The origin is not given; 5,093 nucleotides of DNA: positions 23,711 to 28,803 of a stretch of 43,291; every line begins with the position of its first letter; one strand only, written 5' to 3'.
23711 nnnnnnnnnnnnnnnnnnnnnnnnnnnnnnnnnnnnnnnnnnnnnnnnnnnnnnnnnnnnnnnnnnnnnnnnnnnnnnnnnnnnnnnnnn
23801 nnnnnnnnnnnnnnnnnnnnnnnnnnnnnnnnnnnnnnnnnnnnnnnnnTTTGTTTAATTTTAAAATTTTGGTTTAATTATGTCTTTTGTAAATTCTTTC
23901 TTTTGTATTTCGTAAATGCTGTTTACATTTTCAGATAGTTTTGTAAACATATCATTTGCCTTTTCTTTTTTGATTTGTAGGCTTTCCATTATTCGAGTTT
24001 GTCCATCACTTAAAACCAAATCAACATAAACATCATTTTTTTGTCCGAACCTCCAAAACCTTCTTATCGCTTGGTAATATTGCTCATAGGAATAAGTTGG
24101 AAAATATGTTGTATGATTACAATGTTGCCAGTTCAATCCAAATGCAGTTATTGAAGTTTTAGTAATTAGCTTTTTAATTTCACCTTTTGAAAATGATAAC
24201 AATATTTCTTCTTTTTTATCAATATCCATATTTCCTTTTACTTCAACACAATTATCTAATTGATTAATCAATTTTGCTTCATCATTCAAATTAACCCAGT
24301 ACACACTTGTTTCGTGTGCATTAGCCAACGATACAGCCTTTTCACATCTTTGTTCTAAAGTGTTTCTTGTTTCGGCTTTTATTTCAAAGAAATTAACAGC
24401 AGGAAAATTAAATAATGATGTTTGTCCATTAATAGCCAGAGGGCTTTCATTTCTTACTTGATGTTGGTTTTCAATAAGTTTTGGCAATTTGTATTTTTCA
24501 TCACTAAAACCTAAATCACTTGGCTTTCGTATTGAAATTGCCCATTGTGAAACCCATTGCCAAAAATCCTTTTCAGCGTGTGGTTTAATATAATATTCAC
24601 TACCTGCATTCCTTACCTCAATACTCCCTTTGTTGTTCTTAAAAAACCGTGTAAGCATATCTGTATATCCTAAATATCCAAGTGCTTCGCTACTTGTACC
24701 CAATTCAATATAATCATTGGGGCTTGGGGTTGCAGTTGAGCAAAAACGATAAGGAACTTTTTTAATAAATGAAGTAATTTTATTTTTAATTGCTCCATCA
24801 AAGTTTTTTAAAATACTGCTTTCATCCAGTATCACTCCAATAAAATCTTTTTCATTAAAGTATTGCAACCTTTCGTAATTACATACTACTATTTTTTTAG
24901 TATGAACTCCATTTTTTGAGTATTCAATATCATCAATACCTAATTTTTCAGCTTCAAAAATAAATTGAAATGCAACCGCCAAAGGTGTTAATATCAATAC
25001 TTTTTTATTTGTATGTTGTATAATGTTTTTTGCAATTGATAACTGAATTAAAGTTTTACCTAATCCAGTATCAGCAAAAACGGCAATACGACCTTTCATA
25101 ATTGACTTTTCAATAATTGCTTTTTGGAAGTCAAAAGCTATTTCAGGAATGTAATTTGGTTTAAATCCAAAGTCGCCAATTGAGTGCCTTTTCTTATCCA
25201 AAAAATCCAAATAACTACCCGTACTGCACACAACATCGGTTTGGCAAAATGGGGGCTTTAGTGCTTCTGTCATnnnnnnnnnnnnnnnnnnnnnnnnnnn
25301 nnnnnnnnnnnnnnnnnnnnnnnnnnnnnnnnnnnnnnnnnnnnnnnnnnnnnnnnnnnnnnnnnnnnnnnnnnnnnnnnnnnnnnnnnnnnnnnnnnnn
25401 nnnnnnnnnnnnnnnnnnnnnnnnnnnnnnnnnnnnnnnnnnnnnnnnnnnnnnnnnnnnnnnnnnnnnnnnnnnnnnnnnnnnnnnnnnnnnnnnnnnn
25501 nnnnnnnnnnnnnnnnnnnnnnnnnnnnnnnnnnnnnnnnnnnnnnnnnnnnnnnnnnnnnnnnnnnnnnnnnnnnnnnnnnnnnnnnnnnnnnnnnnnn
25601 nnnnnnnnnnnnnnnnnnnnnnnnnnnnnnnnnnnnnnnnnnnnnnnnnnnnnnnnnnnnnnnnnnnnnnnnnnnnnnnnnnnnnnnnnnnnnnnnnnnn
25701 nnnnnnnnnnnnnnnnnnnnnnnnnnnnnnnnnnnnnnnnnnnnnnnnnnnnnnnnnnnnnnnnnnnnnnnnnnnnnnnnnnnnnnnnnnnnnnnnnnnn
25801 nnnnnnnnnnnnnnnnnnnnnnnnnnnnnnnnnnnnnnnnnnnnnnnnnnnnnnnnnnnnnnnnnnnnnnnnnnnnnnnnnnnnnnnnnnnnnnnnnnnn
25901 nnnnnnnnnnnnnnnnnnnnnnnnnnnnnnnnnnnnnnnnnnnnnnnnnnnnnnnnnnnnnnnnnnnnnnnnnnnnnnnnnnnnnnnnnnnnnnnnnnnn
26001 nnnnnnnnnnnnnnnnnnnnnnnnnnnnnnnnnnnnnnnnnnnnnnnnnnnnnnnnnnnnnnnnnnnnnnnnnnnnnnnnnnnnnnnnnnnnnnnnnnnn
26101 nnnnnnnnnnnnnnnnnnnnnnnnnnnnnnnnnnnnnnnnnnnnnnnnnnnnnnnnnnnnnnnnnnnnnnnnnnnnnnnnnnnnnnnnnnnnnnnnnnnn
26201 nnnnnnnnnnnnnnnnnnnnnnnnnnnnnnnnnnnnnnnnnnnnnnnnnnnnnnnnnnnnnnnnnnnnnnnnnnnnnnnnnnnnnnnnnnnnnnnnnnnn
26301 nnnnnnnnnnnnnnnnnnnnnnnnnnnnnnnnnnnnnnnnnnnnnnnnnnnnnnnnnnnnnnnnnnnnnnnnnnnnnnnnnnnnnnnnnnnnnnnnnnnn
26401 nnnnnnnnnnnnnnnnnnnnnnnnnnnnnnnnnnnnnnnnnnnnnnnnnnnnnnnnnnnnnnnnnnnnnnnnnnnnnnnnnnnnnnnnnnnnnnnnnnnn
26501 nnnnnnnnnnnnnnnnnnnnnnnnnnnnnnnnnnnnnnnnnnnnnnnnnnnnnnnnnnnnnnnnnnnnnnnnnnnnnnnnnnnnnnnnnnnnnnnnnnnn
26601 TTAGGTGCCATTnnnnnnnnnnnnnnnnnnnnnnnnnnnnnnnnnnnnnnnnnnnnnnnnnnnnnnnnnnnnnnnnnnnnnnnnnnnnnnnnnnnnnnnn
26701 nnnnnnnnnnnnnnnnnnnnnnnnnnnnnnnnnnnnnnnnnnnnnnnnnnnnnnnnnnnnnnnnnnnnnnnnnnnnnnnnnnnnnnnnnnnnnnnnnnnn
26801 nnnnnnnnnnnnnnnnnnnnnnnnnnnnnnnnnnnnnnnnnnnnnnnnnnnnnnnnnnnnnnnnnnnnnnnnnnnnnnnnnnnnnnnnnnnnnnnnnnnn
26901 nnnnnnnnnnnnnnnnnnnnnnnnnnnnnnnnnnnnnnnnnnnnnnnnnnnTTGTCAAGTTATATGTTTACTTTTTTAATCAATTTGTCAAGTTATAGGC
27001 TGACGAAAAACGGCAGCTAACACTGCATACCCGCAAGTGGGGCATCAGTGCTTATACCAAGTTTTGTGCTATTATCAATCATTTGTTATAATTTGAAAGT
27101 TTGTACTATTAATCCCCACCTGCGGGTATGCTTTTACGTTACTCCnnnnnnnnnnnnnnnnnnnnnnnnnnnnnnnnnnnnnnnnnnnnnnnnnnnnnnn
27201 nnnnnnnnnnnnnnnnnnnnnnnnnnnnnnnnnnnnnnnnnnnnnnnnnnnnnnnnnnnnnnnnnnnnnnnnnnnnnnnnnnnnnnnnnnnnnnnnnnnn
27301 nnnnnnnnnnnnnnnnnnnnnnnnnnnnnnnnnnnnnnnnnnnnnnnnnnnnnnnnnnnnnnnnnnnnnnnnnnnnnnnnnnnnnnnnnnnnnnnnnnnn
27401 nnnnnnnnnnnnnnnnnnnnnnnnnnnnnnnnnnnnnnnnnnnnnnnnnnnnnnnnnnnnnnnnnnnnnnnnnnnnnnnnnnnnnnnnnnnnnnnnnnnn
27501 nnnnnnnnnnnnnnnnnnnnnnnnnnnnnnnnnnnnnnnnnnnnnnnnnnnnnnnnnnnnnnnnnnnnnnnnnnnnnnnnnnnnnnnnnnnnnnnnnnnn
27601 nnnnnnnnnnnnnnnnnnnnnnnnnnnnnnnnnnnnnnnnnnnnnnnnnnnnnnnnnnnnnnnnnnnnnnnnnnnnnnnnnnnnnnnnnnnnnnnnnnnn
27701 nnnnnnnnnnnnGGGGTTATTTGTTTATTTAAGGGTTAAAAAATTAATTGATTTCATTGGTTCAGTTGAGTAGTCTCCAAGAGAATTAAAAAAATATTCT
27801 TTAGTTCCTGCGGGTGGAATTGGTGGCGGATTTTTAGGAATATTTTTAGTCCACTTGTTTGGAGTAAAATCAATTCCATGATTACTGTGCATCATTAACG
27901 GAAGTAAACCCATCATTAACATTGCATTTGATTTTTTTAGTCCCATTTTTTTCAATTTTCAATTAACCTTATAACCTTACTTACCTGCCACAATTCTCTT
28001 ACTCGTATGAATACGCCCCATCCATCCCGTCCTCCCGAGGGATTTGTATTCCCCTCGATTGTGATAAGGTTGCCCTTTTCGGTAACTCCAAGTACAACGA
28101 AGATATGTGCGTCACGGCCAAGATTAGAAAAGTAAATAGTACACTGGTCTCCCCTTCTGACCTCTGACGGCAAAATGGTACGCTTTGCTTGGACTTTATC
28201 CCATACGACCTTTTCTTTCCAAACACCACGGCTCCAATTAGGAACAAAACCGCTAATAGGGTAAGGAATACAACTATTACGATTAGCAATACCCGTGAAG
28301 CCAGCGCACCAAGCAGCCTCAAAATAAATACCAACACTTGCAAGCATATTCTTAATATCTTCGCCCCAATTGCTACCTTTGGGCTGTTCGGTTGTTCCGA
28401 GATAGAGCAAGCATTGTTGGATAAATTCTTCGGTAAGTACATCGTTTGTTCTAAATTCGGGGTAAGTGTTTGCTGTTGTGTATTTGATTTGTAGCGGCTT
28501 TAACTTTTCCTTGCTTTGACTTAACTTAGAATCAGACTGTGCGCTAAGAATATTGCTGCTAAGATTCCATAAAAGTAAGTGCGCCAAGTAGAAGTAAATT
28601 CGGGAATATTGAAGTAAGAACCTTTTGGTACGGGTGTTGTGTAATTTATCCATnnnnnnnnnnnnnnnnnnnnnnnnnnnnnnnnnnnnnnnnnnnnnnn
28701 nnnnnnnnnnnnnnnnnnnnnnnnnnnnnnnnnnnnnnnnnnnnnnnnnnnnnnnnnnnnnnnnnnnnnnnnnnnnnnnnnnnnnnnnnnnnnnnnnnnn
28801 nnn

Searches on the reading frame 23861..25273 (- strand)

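Call 79: search_protein_families(library=pfam, proteins=[window:23861-25273:-], max_evalue=0.01)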
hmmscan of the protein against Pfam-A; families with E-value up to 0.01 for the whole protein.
window:23861-25273:- (470 aa): 4 families
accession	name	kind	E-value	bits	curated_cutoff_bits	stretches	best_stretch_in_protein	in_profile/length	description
PF00271.37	Helicase_C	-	8.8e-09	36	23.5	1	324-410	19-110/110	Helicase conserved C-terminal domain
PF00270.35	DEAD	-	5.3e-07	30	26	1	49-186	3-162/167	DEAD/DEAH box helicase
PF00176.29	SNF2-rel_dom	-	3.2e-05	23.6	24.9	1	67-191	24-171/290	SNF2-related domain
PF04851.21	ResIII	-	0.002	18.5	22.5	1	60-152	23-134/164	Type III restriction enzyme, res subunit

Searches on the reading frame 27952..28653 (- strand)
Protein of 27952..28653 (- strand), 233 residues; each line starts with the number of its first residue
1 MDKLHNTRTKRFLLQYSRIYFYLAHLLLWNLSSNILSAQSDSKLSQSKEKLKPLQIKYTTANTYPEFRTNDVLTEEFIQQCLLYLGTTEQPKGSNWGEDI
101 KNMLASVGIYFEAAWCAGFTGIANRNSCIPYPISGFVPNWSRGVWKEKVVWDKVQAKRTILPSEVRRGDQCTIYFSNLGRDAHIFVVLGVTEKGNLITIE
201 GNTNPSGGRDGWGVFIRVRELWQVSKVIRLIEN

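Call 16: search_protein_families(library=phrogs, proteins=[window:27952-28653:-], max_evalue=0.001)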
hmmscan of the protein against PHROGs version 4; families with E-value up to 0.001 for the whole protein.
window:27952-28653:- (233 aa): 3 families
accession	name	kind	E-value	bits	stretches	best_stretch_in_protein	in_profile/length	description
phrog_9589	-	lysis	0.00011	23.2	1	85-219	15-142/281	endolysin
phrog_21825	-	lysis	0.0004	20.9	1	158-231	87-164/289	endolysin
phrog_21357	-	lysis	0.00055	20.4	1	155-228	80-156/225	endolysin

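Call 79: search_protein_families(library=pfam, proteins=[window:27952-28653:-], max_evalue=0.01)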
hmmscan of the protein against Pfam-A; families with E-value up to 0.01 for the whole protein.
window:27952-28653:- (233 aa): 1 family
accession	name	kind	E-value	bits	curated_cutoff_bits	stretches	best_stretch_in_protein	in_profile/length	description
PF00613.26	PI3Ka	-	0.0049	16.8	31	1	2-50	123-171/185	Phosphoinositide 3-kinase family, accessory domain (PIK domain)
